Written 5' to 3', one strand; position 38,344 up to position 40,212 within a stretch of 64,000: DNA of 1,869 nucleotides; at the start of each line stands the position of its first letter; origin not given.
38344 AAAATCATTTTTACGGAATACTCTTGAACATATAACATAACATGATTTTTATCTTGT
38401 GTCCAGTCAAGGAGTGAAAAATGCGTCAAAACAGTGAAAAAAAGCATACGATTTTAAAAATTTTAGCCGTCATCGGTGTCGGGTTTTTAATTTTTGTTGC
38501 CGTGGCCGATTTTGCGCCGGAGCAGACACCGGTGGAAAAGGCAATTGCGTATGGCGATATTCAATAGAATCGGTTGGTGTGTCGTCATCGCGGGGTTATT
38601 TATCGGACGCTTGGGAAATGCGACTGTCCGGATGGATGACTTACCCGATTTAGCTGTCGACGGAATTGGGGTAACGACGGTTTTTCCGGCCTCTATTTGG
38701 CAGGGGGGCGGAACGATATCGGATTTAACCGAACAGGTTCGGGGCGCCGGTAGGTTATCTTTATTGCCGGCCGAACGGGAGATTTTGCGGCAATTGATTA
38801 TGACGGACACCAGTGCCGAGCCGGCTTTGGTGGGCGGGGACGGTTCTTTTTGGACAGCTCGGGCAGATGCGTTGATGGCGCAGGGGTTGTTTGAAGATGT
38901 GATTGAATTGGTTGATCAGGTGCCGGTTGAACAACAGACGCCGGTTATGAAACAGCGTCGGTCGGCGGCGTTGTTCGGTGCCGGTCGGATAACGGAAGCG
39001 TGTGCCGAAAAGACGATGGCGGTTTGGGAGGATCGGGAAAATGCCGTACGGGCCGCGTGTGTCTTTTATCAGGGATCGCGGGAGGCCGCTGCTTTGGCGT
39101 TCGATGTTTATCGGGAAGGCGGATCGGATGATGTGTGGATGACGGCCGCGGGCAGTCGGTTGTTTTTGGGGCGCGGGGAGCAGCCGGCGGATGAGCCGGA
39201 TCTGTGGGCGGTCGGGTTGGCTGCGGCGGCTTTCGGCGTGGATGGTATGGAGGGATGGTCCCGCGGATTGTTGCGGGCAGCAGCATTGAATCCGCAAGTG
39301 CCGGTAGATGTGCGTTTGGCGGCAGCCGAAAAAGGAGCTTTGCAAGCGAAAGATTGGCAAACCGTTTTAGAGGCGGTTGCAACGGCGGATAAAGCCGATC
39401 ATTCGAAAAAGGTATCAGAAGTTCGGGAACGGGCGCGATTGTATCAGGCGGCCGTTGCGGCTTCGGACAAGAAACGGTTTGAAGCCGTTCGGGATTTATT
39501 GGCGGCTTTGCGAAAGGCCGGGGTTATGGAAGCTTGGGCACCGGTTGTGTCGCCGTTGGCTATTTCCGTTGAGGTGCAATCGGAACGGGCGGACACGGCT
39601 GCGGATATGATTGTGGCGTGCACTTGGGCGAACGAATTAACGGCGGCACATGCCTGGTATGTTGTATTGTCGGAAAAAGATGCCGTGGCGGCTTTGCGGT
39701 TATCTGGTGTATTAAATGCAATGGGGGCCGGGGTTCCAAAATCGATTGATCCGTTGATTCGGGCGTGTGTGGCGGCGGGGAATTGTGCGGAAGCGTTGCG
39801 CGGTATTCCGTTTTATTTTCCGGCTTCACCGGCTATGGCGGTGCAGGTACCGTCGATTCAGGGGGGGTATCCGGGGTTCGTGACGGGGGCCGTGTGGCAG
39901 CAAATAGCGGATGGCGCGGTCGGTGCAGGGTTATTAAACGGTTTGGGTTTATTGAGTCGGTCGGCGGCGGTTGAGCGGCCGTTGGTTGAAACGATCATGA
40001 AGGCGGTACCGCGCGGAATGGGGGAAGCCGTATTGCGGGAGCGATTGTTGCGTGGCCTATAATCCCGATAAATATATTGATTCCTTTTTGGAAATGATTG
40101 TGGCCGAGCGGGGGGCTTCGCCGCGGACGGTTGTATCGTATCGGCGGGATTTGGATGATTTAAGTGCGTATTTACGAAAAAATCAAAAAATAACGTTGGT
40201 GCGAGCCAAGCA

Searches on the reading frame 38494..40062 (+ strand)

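Call 6: search_protein_families(library=pfam, proteins=[window:38494-40062:+], max_evalue=0.01)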
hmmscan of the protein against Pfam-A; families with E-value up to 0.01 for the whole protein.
window:38494-40062:+ (522 aa): 0 families

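Call 8: search_protein_families(library=pfam, proteins=[window:38494-40062:+], max_evalue=0.01)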
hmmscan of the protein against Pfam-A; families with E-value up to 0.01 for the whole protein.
window:38494-40062:+ (522 aa): 0 families

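Call 10: search_protein_families(library=ncbifam, proteins=[window:38494-40062:+], max_evalue=1)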
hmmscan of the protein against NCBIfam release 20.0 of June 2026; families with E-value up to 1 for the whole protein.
window:38494-40062:+ (522 aa): 2 families
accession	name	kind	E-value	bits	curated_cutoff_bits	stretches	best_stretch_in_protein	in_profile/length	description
TIGR03351.1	PhnX-like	hypoth_equivalog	0.0083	16.1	218.9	1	283-345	43-105/220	phosphonatase-like hydrolase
NF010468.0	PRK13893.1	equivalog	0.02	14.3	259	1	139-184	76-121/194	conjugal transfer protein TrbM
